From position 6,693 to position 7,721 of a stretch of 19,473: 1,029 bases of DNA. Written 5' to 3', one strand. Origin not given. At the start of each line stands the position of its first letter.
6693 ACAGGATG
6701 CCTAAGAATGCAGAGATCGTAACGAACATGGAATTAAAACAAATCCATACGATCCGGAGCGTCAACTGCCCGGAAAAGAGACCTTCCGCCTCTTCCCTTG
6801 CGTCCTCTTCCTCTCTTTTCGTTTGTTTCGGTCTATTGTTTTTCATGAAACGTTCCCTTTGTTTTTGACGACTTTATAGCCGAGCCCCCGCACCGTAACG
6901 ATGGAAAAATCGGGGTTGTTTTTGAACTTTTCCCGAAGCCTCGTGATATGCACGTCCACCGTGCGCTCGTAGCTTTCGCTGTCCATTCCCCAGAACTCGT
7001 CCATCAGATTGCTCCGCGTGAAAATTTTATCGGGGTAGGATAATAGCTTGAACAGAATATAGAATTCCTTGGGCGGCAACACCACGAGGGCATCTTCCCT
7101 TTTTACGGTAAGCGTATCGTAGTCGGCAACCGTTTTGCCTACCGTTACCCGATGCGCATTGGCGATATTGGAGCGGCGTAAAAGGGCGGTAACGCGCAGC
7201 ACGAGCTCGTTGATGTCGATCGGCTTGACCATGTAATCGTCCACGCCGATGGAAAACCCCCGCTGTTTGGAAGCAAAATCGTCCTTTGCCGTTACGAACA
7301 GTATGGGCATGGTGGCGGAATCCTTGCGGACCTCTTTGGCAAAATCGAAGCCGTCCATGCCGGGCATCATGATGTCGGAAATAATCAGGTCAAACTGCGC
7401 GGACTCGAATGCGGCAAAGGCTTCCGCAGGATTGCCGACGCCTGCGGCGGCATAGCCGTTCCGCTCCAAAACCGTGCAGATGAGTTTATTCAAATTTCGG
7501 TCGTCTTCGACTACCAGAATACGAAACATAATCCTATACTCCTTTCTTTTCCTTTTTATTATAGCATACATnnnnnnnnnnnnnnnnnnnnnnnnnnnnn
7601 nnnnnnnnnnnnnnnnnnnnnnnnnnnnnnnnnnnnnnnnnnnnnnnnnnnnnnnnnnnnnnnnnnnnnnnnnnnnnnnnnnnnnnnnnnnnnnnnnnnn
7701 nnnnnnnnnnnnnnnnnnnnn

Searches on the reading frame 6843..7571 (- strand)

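Call 7: search_protein_families(library=pfam, proteins=[window:6843-7571:-])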
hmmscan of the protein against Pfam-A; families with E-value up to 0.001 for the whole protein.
window:6843-7571:- (242 aa): 2 families
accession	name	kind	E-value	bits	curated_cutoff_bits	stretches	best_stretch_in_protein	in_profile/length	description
PF00072.30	Response_reg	-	8.9e-28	97.1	30.2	1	18-127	1-110/111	Response regulator receiver domain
PF00486.34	Trans_reg_C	-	8.8e-21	74.2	26.2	1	163-233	4-76/77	Transcriptional regulatory protein, C terminal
